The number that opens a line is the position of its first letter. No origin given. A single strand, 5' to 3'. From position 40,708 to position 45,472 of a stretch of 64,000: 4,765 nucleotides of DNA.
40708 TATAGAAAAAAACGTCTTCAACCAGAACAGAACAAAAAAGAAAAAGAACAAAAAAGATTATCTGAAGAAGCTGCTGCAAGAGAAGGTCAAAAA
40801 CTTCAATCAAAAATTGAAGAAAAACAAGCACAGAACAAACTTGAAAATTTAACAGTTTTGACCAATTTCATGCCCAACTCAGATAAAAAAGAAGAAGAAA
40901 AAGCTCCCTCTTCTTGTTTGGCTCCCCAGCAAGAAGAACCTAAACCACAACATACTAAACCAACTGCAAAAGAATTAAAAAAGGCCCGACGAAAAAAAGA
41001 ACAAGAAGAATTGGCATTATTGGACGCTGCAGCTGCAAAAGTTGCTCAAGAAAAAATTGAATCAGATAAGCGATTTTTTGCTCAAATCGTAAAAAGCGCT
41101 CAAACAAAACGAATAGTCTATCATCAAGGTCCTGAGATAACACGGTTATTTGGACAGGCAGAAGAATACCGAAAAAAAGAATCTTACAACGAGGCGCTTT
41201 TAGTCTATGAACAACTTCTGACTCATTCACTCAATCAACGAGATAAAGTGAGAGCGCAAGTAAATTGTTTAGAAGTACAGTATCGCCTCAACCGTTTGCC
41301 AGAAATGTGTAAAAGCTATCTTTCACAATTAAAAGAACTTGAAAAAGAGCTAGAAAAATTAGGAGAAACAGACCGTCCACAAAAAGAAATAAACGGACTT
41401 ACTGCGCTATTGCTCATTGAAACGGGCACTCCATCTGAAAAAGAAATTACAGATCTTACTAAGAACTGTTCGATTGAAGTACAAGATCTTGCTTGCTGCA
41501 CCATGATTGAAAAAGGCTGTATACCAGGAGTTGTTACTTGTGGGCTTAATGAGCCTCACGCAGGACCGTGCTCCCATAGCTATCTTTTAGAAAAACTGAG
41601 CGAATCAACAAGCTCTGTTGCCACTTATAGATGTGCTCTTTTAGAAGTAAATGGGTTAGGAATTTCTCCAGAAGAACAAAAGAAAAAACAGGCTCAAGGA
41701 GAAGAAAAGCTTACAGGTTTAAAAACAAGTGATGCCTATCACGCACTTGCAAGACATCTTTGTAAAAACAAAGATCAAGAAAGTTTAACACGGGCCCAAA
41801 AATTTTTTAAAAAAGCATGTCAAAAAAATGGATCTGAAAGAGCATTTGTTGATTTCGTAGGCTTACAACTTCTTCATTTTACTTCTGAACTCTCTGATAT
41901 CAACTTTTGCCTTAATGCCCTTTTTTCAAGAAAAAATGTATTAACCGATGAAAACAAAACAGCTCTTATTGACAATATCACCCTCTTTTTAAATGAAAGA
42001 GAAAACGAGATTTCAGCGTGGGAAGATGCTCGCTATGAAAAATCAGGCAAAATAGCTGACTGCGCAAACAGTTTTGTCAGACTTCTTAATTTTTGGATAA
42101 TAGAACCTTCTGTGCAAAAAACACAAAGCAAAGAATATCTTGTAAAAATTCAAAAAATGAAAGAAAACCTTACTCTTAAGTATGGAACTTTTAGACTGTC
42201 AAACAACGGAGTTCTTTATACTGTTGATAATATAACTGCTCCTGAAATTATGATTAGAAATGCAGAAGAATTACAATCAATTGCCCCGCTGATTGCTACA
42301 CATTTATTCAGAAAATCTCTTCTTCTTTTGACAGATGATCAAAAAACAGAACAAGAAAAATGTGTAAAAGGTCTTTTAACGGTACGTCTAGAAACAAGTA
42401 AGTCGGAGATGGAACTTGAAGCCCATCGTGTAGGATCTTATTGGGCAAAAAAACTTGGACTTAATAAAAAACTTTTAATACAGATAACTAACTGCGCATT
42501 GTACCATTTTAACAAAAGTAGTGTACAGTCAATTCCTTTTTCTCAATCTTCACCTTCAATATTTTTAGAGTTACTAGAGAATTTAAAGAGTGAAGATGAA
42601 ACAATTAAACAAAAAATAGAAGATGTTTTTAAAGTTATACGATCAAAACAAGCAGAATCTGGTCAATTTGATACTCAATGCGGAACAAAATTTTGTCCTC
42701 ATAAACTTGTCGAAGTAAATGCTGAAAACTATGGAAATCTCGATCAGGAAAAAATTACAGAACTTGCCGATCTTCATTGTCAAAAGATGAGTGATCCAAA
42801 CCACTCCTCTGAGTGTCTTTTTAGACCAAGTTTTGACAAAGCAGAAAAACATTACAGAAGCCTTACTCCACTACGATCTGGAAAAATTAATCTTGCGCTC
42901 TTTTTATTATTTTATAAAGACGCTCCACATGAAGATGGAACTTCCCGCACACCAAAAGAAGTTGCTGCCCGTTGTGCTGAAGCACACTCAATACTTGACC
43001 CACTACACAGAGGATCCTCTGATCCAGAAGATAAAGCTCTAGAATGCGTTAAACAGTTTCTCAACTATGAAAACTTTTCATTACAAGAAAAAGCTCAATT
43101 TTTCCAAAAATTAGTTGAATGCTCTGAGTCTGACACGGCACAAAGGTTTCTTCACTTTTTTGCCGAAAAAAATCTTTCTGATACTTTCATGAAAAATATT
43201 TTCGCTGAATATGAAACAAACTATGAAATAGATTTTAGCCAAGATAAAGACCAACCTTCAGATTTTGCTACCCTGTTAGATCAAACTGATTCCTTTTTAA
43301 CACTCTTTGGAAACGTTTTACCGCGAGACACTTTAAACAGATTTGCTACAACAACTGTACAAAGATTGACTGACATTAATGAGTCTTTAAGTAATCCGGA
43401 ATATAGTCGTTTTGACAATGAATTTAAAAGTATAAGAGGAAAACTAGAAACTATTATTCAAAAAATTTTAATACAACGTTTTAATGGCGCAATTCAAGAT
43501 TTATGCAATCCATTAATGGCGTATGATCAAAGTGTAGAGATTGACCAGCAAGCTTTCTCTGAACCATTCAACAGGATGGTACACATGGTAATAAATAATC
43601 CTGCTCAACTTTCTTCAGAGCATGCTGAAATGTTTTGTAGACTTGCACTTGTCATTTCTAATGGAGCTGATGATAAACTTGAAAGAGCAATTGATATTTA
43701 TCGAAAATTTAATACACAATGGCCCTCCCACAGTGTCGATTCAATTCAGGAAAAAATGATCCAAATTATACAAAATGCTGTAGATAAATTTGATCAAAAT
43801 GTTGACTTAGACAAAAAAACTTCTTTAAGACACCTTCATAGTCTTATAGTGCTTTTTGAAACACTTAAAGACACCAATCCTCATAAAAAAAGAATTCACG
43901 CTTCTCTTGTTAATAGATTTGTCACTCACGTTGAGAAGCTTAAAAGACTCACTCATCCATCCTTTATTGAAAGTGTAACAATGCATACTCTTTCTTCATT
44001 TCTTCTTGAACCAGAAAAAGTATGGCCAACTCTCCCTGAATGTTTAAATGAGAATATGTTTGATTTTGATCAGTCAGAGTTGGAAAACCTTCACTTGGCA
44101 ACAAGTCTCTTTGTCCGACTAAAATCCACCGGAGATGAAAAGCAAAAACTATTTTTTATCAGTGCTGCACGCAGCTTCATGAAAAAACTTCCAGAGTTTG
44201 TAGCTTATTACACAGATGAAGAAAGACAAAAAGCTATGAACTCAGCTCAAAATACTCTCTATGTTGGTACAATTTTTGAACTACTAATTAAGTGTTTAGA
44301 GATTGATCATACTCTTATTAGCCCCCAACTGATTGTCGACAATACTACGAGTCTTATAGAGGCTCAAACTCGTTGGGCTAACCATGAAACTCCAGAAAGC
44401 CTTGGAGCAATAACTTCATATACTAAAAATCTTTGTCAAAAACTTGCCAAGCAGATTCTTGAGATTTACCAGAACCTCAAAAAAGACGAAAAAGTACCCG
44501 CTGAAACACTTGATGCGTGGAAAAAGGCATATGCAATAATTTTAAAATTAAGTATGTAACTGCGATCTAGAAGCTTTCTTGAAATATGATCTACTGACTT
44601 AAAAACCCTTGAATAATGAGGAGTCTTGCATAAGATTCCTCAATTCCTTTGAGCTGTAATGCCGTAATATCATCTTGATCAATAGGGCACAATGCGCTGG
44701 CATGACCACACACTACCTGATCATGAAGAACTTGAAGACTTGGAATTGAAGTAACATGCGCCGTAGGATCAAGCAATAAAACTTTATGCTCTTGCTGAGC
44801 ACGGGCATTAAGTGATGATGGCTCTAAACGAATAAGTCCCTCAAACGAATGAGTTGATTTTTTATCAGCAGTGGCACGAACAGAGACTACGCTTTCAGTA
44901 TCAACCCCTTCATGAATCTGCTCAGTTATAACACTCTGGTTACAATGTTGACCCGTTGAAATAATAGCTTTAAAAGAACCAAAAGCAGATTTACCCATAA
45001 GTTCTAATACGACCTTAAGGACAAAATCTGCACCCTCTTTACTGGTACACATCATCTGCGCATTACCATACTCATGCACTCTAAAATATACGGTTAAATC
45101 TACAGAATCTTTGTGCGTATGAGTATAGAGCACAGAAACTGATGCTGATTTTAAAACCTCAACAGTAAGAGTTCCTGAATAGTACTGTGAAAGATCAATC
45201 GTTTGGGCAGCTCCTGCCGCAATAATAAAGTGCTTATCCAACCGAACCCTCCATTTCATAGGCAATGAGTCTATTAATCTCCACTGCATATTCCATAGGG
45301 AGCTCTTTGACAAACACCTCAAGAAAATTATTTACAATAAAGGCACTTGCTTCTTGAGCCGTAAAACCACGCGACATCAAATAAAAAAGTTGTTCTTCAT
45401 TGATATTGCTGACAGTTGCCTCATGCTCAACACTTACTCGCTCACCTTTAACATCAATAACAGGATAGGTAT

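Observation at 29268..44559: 15-kb array of four paralogous, secreted, modular giant proteins with no family I recognise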

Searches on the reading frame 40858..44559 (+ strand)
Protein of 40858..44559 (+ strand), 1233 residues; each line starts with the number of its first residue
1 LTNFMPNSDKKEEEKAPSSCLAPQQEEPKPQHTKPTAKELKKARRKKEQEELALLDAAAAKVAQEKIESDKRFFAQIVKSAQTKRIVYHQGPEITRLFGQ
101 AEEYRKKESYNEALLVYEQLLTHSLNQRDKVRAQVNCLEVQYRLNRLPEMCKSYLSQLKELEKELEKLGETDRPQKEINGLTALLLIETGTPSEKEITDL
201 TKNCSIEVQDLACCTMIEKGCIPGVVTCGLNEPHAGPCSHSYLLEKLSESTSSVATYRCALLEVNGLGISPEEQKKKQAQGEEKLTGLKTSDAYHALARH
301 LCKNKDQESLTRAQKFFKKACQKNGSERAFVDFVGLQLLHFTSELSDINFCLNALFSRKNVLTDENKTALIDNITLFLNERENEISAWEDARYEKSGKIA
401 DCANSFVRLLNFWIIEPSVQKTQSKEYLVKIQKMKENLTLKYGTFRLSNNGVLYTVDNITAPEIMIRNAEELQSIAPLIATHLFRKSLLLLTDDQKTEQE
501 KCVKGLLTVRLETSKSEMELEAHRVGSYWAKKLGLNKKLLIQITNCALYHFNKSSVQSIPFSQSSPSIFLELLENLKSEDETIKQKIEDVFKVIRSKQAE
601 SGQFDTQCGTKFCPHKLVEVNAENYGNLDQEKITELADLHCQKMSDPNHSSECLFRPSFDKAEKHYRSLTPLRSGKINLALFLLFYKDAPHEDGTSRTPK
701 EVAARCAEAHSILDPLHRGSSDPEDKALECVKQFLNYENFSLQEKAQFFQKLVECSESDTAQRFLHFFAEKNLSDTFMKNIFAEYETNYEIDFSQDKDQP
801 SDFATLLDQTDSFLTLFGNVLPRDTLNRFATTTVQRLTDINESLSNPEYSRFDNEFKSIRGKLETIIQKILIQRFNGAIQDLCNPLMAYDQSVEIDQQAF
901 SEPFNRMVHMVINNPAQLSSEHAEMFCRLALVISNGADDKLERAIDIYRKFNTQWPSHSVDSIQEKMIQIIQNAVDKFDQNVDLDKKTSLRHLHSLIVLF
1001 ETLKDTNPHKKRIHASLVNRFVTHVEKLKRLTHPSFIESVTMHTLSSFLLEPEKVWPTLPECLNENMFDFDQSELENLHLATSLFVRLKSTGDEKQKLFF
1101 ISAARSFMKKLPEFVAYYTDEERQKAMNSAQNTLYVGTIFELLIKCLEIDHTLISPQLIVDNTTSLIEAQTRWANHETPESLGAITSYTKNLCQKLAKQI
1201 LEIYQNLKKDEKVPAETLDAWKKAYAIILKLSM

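Call 6: search_protein_families(library=pfam, proteins=[window:40858-44559:+], max_evalue=1)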
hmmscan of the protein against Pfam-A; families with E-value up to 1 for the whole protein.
window:40858-44559:+ (1233 aa): 3 families
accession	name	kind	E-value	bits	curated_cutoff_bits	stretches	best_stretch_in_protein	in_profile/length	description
PF24948.1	Citrate_synth_N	-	0.043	13.6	83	1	378-439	73-130/232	ATP-citrate synthase ATP-grasp domain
PF25607.1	DUF7939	-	0.23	12.3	27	0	1168-1209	22-59/81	Domain of unknown function (DUF7939)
PF08469.15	NPHI_C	-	0.37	11.2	22.3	1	959-1029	23-94/148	Nucleoside triphosphatase I C-terminal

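Call 7: search_protein_families(library=ncbifam, proteins=[window:40858-44559:+], max_evalue=1)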
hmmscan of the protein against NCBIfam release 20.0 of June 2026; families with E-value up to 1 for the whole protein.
window:40858-44559:+ (1233 aa): 0 families

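Call 40: search_solved_structures(query=window:40990-44556:+, max_evalue=1)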
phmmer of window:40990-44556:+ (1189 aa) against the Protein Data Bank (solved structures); distinct sequences matched with E-value up to 1: 0.

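Call 45: search_protein_representatives(protein=window:40990-44559:+)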
Query: 1189 residues. Proteins with E-value up to 0.001 (for the whole library): 1; up to 1e-10: 1; up to 1e-30: 1. The best 1 are listed.
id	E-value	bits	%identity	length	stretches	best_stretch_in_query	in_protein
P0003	0.0e+00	2668.5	100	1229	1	1-1189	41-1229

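Call 71: find_encoding_contigs(protein=P0003, flank=3000, max_places=6)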
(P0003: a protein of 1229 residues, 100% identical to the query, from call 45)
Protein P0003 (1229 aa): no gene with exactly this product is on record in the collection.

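Call 84: search_protein_families(library=phrogs, proteins=[window:40858-44559:+], max_evalue=0.01)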
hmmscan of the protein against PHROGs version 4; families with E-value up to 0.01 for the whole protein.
window:40858-44559:+ (1233 aa): 0 families

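Call 85: search_protein_families(library=padloc, proteins=[window:40858-44559:+], max_evalue=0.01)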
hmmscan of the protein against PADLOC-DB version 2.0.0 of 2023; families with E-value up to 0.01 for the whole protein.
window:40858-44559:+ (1233 aa): 0 families

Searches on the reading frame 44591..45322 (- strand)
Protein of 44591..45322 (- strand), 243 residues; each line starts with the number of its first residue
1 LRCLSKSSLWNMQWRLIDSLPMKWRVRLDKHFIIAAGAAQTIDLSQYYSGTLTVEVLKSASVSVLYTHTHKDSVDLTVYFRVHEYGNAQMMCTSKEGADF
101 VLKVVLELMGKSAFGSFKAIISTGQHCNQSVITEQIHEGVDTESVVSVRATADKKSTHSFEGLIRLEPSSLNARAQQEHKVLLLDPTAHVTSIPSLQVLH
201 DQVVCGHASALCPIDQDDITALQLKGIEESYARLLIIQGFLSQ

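Call 44: search_protein_families(library=pfam, proteins=[window:44591-45322:-], max_evalue=0.0001)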
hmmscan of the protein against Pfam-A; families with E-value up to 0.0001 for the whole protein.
window:44591-45322:- (243 aa): 1 family
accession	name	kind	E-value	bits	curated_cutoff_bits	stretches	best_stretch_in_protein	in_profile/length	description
PF01458.23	SUFBD_core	-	9.6e-28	97.6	27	1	44-240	34-232/232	SUF system FeS cluster assembly, SufBD core domain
